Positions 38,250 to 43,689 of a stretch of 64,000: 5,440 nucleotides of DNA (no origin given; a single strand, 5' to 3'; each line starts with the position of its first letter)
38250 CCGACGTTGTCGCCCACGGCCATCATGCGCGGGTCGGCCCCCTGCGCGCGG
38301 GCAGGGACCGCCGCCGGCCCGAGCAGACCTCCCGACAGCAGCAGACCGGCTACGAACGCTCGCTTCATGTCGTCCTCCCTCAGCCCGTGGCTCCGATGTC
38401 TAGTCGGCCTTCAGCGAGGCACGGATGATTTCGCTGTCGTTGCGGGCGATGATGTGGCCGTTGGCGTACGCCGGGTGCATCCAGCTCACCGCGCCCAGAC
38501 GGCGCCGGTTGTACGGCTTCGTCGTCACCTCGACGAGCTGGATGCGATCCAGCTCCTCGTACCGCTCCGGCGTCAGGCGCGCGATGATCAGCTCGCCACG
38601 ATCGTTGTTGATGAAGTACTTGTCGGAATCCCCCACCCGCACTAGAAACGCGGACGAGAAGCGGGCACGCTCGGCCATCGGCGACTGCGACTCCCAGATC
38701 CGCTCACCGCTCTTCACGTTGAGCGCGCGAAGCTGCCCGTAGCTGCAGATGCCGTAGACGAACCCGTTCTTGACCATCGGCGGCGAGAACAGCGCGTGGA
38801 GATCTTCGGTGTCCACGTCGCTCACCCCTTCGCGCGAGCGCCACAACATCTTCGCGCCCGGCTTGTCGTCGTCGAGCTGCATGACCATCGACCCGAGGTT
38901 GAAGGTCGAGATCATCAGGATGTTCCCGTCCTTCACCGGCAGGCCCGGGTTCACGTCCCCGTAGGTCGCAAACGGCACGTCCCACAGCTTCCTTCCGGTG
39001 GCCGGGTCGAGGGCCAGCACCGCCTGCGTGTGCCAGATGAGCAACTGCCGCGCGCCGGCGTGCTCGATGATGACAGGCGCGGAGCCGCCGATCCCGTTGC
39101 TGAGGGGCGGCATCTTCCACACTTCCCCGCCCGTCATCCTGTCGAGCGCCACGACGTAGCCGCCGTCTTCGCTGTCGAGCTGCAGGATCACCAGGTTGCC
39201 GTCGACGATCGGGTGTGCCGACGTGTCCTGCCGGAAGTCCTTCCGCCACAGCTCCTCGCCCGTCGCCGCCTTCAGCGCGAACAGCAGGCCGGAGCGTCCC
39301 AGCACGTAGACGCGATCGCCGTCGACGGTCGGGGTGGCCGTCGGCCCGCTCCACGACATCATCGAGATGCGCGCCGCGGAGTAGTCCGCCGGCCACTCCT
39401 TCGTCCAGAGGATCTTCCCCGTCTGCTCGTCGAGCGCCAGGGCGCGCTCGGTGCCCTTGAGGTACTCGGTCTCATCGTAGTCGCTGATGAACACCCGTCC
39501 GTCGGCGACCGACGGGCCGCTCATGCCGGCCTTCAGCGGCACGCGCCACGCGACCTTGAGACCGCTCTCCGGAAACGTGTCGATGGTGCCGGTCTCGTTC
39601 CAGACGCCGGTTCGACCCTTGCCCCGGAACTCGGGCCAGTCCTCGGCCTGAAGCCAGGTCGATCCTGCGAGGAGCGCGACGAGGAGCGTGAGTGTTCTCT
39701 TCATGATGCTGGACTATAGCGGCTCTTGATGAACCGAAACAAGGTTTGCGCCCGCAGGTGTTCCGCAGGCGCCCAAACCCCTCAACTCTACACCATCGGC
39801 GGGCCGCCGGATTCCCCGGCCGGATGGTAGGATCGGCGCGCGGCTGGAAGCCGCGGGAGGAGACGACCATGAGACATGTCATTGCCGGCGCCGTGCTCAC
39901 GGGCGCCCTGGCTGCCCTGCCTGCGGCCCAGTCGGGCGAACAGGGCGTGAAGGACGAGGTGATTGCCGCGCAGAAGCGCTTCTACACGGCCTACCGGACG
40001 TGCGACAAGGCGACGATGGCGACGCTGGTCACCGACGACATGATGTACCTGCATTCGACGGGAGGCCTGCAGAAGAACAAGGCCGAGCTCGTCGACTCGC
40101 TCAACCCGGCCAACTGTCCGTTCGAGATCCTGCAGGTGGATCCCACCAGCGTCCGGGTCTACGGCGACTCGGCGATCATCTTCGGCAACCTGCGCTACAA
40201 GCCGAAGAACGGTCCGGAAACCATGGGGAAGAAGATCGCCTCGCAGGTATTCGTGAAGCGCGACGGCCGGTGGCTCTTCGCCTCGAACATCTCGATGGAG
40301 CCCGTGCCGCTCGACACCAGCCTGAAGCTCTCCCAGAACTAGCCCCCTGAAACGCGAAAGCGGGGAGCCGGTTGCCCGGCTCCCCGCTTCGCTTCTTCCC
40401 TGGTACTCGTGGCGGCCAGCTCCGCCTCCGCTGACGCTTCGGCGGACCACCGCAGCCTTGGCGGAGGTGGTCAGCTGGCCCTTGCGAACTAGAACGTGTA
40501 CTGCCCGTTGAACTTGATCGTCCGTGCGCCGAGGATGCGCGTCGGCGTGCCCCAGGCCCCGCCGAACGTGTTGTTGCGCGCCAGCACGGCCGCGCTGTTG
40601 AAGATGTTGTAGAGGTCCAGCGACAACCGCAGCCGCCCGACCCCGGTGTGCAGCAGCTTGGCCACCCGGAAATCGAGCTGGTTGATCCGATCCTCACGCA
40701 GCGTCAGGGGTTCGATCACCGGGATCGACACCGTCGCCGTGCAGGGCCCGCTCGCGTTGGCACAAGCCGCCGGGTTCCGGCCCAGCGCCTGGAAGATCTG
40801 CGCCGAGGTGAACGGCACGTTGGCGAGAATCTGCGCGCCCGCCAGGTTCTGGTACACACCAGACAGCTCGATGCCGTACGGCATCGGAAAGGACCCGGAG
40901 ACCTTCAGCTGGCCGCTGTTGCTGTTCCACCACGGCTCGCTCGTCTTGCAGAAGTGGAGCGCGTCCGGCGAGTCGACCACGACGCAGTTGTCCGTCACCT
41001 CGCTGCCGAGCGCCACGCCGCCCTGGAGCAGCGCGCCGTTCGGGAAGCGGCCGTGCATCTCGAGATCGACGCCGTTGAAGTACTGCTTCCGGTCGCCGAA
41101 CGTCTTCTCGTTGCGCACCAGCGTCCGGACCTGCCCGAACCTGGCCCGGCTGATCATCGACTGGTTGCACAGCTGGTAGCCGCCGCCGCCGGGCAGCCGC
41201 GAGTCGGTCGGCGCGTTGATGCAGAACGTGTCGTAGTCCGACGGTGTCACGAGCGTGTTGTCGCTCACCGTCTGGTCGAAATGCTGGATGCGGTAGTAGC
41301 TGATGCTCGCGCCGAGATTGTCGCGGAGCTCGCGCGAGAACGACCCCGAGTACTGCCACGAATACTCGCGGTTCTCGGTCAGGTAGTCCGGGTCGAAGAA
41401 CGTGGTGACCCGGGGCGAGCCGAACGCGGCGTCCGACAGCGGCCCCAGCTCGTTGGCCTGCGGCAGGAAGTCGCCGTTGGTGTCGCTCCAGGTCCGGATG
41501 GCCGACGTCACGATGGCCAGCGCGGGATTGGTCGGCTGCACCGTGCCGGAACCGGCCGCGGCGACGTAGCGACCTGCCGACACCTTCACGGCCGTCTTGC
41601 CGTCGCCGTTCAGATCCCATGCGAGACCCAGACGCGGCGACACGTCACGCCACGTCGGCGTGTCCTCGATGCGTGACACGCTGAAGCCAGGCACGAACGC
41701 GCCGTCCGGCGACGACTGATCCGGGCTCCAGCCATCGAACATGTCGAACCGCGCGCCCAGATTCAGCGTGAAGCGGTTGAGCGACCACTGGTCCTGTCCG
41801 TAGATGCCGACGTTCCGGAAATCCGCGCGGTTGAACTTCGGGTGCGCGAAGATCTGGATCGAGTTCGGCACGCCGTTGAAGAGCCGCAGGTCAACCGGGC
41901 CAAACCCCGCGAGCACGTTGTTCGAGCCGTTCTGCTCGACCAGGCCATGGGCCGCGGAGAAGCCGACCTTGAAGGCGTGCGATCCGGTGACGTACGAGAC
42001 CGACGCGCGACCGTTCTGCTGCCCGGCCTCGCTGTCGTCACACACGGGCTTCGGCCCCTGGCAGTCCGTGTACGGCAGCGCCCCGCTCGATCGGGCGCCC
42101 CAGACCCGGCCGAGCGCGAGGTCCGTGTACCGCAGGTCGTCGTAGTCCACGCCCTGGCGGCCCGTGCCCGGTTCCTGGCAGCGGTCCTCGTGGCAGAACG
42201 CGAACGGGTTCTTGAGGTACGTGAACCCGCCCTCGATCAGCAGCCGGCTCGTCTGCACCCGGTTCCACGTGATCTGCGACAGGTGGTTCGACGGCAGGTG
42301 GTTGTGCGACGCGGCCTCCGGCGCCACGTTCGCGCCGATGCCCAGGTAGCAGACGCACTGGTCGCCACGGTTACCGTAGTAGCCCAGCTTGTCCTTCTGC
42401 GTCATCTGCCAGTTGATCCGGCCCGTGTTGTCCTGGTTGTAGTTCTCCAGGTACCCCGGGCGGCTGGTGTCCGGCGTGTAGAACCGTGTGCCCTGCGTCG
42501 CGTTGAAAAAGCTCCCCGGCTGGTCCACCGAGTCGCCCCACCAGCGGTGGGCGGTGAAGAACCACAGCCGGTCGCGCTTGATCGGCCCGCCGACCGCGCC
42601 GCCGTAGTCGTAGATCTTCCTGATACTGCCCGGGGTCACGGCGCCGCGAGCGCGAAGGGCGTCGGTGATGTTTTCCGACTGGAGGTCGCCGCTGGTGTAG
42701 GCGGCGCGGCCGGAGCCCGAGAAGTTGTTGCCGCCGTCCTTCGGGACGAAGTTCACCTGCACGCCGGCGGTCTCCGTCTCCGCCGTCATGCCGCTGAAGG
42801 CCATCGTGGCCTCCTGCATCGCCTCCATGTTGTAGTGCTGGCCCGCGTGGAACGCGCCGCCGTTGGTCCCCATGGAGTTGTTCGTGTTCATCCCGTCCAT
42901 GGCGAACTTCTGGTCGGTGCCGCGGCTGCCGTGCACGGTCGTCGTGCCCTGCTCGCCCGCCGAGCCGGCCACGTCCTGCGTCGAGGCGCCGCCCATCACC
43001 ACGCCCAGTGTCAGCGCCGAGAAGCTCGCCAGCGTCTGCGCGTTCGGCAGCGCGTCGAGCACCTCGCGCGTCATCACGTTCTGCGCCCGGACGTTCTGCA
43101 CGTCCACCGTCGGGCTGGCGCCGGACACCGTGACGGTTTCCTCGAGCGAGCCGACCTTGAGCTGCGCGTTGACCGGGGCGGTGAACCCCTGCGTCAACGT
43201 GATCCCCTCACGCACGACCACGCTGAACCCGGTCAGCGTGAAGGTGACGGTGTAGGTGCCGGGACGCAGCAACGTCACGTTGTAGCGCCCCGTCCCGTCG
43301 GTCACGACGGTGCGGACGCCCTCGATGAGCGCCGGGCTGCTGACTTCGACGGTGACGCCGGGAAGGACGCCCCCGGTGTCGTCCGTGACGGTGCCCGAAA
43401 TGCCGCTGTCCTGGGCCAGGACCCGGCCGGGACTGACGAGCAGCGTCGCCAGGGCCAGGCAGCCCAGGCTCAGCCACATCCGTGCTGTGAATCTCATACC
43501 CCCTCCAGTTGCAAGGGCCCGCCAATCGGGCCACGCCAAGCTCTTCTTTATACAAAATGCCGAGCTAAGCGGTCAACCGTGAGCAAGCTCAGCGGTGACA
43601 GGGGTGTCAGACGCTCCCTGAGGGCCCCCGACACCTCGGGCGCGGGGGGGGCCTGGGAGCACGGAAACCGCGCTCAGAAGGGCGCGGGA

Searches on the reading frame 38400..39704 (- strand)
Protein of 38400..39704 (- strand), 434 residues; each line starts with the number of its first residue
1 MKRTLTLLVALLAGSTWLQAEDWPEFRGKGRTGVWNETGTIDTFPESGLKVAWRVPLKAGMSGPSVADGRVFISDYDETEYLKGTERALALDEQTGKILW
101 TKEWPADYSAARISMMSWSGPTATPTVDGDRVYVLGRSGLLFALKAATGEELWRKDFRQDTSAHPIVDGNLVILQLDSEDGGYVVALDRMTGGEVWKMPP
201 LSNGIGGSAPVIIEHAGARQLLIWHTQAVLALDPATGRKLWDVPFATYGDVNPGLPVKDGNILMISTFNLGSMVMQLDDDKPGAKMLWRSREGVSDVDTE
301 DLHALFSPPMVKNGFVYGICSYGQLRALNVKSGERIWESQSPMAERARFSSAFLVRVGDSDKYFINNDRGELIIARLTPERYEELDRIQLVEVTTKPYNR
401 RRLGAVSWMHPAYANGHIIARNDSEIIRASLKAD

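Call 3: search_protein_families(library=pfam, proteins=[window:38400-39704:-], max_evalue=0.01)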
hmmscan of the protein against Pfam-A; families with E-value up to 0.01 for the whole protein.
window:38400-39704:- (434 aa): 5 families
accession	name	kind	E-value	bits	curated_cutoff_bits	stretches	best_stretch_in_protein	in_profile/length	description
PF13360.13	PQQ_2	-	3.3e-34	119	27.6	3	89-197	6-98/233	Outer membrane protein assembly factor BamB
PF13570.13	Beta-prop_ACSF4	-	3.9e-16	59.8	133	2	124-357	8-225/329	Beta-alanine-activating enzyme, beta-propeller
PF01011.28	PQQ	-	1e-14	54.6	26.7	1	122-162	50-90/595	Glucose/ethanol/alcohol dehydrogenase, beta-propeller domain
PF25293.1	Beta-prop_EMC1_N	-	2.1e-07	31.3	34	1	130-252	32-154/219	EMC1 N-terminal beta-propeller domain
PF23727.1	Beta-prop_FAM234A_B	-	0.00013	21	26.4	0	90-159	56-120/467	FAM234A/B beta-propeller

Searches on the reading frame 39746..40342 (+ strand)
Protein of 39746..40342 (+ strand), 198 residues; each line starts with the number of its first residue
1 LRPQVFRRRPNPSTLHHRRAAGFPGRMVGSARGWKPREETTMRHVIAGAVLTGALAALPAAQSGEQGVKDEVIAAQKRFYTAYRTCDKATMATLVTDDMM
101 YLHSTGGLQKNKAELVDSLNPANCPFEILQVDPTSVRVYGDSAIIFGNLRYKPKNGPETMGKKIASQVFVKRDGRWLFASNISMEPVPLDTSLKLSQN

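Call 7: search_protein_families(library=pfam, proteins=[window:39746-40342:+], max_evalue=0.001)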
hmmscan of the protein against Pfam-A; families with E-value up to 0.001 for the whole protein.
window:39746-40342:+ (198 aa): 3 families
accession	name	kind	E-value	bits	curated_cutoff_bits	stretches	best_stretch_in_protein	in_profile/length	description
PF14534.12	DUF4440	-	4.4e-17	62.9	25.2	1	73-177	2-106/107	Domain of unknown function (DUF4440)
PF13474.12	SnoaL_3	-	3e-08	34.5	22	1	73-179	2-112/121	SnoaL-like domain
PF12680.13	SnoaL_2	-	3.7e-07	31.1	27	1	78-176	3-99/102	SnoaL-like domain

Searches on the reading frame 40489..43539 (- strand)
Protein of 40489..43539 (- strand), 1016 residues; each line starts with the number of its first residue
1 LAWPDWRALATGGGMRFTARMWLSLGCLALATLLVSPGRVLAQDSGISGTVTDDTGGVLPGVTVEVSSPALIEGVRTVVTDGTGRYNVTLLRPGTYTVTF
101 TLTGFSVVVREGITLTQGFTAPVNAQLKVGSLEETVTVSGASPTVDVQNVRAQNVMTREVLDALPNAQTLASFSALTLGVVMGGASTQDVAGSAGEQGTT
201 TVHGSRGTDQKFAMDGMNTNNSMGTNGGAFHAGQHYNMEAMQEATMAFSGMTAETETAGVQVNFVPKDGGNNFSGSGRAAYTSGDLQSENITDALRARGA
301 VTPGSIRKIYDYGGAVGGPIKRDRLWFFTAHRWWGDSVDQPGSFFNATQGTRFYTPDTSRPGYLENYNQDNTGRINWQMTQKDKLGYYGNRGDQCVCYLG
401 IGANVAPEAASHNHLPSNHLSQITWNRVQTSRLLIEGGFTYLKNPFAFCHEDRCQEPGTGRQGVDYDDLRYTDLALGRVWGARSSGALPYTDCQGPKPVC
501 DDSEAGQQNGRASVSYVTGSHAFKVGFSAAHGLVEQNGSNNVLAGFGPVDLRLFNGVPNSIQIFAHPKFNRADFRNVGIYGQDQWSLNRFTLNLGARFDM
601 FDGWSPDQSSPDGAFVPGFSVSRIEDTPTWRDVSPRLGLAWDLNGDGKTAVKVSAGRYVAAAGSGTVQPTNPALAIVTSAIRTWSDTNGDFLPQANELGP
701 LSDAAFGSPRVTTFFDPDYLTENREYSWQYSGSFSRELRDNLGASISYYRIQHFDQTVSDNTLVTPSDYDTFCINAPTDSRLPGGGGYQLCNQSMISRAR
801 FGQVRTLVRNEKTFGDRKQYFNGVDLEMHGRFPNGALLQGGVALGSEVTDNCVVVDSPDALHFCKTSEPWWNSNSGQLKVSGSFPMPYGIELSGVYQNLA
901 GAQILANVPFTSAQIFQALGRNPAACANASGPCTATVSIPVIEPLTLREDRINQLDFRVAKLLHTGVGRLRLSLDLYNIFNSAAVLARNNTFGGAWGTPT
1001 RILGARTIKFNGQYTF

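Call 7: search_protein_families(library=pfam, proteins=[window:40489-43539:-], max_evalue=0.001)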
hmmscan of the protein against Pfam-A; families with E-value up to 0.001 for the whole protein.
window:40489-43539:- (1016 aa): 4 families
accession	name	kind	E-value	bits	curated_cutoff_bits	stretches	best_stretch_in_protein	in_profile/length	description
PF25183.1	OMP_b-brl_4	-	9.3e-31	107.5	30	2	366-784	152-575/838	Outer membrane beta barrel domain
PF13620.12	CarboxypepD_reg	-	9.1e-16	58.4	32.3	1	47-128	2-82/82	Carboxypeptidase regulatory-like domain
PF13715.12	CarbopepD_reg_2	-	1.7e-07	31.6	32.2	1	47-132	1-81/88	CarboxypepD_reg-like domain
PF17210.9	SdrD_B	-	2.5e-05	24.9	29.7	1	47-102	13-66/112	SdrD B-like domain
